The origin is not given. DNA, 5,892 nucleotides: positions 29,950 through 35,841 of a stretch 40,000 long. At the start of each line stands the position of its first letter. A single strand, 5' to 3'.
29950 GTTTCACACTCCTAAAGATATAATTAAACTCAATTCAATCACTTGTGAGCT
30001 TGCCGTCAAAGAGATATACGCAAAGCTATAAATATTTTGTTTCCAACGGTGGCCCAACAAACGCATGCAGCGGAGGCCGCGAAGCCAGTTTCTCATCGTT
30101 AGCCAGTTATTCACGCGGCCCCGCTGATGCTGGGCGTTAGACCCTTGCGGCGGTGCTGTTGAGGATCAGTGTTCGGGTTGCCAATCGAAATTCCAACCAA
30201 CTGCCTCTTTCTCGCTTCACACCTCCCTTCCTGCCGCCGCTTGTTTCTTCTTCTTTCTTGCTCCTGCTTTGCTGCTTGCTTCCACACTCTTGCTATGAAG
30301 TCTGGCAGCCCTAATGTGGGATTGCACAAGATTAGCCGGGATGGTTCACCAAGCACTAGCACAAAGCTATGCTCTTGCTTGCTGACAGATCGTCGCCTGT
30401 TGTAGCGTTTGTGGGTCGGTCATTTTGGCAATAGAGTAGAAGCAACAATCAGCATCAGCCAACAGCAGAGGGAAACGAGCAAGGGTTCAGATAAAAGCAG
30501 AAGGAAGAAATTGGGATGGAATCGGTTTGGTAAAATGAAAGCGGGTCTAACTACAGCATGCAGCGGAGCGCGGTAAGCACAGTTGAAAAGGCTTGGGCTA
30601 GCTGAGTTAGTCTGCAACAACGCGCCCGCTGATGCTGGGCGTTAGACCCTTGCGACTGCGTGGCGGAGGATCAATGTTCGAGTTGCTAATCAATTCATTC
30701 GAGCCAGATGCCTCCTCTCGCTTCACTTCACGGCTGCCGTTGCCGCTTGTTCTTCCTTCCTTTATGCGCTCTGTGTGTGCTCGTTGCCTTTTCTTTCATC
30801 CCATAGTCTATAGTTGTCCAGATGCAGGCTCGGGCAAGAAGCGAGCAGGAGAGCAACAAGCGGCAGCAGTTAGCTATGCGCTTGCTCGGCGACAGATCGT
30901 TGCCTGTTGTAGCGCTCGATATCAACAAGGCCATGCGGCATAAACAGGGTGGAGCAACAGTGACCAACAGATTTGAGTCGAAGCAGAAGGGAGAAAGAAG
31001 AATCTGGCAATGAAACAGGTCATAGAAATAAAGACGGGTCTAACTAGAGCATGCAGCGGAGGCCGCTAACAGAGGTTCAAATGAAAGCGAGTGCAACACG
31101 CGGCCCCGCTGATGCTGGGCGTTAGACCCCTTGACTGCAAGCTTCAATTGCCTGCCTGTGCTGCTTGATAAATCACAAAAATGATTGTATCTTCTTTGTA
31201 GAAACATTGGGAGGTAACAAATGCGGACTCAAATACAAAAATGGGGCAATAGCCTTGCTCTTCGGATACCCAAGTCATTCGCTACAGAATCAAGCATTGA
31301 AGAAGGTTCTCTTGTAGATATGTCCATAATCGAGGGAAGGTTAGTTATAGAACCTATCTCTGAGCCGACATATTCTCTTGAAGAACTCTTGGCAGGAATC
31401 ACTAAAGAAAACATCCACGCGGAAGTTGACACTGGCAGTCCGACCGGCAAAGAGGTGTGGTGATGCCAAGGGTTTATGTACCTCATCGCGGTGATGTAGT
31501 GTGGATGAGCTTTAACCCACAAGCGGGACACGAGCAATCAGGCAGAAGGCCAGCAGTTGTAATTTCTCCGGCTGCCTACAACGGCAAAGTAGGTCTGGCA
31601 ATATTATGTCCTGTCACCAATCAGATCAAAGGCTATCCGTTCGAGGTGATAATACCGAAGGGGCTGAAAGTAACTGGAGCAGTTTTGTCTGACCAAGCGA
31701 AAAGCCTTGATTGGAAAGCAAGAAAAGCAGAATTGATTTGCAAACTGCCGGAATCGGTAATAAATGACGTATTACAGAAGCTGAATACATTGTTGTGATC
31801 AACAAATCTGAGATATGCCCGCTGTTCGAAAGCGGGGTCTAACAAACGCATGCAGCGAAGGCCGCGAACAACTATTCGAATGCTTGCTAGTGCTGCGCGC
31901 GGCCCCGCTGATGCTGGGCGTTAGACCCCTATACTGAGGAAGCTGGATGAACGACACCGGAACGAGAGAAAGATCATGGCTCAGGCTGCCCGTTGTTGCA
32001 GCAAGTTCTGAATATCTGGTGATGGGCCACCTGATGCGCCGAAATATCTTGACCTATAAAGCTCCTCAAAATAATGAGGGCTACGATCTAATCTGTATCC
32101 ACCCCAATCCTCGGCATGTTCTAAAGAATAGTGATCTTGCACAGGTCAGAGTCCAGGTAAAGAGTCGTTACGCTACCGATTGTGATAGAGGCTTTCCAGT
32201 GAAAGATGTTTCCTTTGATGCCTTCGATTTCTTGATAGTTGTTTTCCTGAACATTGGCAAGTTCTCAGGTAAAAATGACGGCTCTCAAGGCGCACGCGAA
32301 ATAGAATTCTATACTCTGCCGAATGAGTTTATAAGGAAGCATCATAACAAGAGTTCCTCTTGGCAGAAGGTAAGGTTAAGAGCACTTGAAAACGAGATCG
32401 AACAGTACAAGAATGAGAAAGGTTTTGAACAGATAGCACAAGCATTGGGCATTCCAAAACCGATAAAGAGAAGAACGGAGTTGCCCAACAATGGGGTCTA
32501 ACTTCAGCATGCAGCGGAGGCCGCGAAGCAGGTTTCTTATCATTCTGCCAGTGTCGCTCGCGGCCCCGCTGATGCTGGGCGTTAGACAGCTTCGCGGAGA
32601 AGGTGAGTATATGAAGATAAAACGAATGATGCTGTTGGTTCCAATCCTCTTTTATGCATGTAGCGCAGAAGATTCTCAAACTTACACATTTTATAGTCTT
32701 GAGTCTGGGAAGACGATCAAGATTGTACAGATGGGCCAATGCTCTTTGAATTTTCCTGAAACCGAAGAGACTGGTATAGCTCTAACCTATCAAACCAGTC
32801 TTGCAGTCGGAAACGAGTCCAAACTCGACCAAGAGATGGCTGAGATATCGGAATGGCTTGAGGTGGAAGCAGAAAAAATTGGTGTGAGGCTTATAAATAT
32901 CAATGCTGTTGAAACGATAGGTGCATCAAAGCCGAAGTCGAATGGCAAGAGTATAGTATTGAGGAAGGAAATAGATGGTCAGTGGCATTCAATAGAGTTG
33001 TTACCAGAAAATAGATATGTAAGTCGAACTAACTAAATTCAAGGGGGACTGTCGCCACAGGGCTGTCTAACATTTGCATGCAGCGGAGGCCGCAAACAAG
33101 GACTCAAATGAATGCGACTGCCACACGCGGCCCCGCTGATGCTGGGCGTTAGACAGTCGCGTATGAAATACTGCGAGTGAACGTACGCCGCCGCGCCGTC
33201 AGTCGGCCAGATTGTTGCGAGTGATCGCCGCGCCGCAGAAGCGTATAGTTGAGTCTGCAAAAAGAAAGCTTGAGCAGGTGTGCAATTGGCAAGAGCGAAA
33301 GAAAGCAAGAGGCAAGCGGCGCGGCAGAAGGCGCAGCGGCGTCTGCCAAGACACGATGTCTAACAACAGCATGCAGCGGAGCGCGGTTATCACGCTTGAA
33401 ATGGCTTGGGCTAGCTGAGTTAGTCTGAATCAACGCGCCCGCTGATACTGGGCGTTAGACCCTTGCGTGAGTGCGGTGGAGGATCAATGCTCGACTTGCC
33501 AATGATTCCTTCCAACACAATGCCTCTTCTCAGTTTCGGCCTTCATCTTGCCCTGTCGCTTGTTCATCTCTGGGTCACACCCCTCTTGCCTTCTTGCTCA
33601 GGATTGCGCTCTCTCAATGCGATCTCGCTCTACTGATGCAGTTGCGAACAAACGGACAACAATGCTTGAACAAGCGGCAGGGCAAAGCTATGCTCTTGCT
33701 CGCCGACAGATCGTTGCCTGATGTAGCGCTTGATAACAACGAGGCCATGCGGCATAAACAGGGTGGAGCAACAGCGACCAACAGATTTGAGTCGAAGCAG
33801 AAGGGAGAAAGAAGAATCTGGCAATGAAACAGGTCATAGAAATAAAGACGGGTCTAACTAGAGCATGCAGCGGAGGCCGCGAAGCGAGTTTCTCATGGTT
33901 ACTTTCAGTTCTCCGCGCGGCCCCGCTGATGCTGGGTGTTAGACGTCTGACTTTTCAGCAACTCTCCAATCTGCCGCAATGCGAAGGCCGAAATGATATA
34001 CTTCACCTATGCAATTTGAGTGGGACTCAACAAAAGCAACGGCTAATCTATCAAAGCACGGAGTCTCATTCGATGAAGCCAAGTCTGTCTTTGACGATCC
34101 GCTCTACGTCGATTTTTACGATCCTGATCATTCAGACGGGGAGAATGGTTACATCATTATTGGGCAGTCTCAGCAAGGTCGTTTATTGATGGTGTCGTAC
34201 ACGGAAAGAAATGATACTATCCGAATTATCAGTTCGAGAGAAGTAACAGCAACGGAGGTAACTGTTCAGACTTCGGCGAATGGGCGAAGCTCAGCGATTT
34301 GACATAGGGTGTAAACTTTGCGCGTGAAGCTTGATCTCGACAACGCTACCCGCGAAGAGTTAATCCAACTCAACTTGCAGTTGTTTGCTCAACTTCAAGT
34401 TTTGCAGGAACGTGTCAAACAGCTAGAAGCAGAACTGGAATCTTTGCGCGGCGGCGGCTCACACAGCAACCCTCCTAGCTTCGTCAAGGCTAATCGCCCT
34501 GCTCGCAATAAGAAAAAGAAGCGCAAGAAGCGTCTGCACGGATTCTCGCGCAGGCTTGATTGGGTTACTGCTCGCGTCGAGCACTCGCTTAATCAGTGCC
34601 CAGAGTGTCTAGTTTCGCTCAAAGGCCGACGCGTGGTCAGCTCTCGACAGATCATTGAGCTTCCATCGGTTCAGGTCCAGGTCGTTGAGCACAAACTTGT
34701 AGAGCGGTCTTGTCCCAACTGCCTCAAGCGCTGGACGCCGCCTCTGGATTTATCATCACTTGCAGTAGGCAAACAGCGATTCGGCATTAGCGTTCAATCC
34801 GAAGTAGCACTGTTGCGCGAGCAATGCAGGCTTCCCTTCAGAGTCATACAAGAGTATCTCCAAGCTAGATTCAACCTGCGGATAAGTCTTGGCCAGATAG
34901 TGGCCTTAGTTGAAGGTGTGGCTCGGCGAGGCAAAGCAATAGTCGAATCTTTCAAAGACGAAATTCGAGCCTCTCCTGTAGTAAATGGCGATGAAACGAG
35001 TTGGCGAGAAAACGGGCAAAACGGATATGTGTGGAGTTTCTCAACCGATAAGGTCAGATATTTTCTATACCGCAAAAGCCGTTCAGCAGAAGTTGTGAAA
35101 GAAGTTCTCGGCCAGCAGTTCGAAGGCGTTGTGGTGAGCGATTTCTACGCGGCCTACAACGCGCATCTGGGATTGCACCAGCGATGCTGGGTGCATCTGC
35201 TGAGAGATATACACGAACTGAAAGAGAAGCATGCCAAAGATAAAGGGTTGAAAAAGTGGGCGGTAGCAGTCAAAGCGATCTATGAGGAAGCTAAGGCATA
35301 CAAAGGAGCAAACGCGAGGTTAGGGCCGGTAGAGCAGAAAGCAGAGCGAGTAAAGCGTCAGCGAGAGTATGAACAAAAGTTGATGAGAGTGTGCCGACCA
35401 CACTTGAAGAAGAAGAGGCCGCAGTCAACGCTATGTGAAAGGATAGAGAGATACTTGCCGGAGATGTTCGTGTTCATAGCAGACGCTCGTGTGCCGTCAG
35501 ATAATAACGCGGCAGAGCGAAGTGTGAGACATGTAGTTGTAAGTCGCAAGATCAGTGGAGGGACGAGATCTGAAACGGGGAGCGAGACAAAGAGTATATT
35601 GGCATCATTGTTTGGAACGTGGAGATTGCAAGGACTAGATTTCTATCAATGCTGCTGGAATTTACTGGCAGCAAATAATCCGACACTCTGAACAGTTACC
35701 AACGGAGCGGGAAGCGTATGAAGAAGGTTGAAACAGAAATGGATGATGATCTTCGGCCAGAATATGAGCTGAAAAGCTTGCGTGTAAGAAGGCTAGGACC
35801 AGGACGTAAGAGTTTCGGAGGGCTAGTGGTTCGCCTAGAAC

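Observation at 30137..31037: L: a five-copy family of ~400 bp ORF-less cassettes with mosaic conservation and a long-range stem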

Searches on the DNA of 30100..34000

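Call 33: search_rna_families(source=window, start=30100, end=34000, threshold=evalue, max_evalue=5)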
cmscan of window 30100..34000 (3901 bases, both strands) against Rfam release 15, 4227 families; matches with E-value up to 5: 1.
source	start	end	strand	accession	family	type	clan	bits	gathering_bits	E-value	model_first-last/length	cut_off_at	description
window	30160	30219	-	RF00323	snoR79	Gene; snRNA; snoRNA; CD-box;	-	18.4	80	4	1-65/65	no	Small nucleolar RNA R79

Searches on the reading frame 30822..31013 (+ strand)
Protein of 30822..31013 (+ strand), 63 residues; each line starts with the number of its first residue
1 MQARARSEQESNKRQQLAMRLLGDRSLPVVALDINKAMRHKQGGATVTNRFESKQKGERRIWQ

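Call 6: search_protein_families(library=pfam, proteins=[window:30822-31013:+], max_evalue=0.1)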
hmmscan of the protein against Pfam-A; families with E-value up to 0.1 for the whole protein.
window:30822-31013:+ (63 aa): 0 families

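Call 66: list_cluster_members(proteins=[P0121, window:30822-31013:+, window:30632-30943:+, window:30169-30405:+, window:30111-30362:-, window:33471-33827:+, window:33630-33824:-, window:30420-30620:-, window:30728-30967:-, window:37351-37542:+])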
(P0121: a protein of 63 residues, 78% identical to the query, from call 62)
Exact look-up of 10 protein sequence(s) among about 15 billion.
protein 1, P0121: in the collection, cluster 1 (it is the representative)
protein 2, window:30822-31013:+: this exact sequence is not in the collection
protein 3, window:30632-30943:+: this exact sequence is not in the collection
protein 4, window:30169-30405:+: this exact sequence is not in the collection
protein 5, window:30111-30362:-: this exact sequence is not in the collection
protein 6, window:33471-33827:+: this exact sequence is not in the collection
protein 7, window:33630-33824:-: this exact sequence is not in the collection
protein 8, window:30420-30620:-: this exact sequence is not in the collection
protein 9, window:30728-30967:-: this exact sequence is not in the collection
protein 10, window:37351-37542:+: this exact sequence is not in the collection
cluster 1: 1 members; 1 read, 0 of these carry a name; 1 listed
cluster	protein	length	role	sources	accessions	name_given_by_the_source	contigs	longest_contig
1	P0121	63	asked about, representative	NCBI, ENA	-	-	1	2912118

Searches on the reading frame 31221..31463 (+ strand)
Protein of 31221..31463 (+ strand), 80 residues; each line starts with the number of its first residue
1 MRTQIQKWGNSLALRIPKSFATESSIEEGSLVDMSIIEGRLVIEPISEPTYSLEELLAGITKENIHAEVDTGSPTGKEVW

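Call 57: search_protein_families(library=pfam, proteins=[window:31221-31463:+], max_evalue=0.01)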
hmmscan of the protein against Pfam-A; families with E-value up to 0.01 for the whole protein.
window:31221-31463:+ (80 aa): 1 family
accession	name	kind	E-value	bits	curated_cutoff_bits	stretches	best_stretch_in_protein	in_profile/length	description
PF04014.23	MazE_antitoxin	-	9.7e-12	45.1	24.7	1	5-49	1-46/48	Antidote-toxin recognition MazE, bacterial antitoxin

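Call 80: find_encoding_contigs(protein=window:31221-31463:+, flank=10000, max_places=10)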
Protein window:31221-31463:+ (80 aa): no gene with exactly this product is on record in the collection.

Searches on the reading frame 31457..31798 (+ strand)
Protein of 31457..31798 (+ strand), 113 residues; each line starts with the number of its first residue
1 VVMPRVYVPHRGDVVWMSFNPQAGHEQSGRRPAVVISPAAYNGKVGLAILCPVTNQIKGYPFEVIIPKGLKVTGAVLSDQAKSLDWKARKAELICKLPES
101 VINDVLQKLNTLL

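Call 57: search_protein_families(library=pfam, proteins=[window:31457-31798:+], max_evalue=0.01)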
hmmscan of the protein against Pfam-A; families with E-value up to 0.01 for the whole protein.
window:31457-31798:+ (113 aa): 1 family
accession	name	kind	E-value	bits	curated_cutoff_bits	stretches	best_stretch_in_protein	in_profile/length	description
PF02452.23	PemK_toxin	-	2e-28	99.2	23.1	1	11-112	2-108/109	PemK-like, MazF-like toxin of type II toxin-antitoxin system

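Call 82: find_encoding_contigs(protein=window:31460-31798:+, flank=10000, max_places=10)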
Protein window:31460-31798:+ (112 aa): no gene with exactly this product is on record in the collection.

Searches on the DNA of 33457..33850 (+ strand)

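Call 29: search_dna_similar(query=window:33457-33850:+, collection=plasmids, mode=distant, max_evalue=0.001)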
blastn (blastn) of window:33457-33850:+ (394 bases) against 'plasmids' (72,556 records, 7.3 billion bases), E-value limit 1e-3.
No match.

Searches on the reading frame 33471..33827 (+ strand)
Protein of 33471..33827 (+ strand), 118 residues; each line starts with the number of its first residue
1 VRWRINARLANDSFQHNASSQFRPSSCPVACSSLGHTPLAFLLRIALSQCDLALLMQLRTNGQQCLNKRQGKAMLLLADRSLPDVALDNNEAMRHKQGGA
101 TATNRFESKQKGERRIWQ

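Call 6: search_protein_families(library=pfam, proteins=[window:33471-33827:+], max_evalue=0.1)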
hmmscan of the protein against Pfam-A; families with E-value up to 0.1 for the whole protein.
window:33471-33827:+ (118 aa): 0 families

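Call 16: find_homologous_proteins(query=window:33471-33827:+, max_evalue=0.01)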
Query window:33471-33827:+: 2 candidates shared short words with the query, none scored E <= 0.01.

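Call 62: search_protein_representatives(protein=window:33471-33827:+)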
Query: 118 residues. Proteins with E-value up to 0.001 (for the whole library): 3; up to 1e-10: 1; up to 1e-30: 0. The best 3 are listed.
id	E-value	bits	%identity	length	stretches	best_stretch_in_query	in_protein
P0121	2.2e-20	89.0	78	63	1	56-118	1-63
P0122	1.4e-10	57.5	21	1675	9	3-113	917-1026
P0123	9.7e-04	35.5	33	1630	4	17-46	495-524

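Call 65: find_encoding_contigs(protein=P0121, flank=10000, max_places=10)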
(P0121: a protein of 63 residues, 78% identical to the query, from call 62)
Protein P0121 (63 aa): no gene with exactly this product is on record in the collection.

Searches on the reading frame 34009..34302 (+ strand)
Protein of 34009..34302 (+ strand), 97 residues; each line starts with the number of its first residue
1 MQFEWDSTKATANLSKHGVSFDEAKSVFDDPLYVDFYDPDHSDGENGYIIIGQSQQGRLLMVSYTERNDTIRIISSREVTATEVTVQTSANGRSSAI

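Call 57: search_protein_families(library=pfam, proteins=[window:34009-34302:+], max_evalue=0.01)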
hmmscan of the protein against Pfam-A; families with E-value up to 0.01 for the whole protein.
window:34009-34302:+ (97 aa): 1 family
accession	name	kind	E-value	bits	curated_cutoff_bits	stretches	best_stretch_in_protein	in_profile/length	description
PF04365.19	BrnT_toxin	-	8.1e-27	93.8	34.5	1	5-83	1-77/77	Ribonuclease toxin, BrnT, of type II toxin-antitoxin system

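Call 81: find_encoding_contigs(protein=window:34009-34302:+, flank=10000, max_places=10)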
Protein window:34009-34302:+ (97 aa): no gene with exactly this product is on record in the collection.

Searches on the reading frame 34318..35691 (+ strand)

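Call 56: search_protein_families(library=pfam, proteins=[window:34318-35691:+], max_evalue=0.001)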
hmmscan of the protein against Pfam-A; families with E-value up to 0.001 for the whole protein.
window:34318-35691:+ (457 aa): 2 families
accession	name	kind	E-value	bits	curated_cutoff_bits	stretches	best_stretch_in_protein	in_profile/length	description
PF03050.20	DDE_Tnp_IS66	-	2e-45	155.9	23.1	1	154-423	3-283/284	Transposase IS66 family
PF13005.12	zf-IS66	-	4.8e-05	24.1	27.3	1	93-135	3-45/46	zinc-finger binding domain of transposase IS66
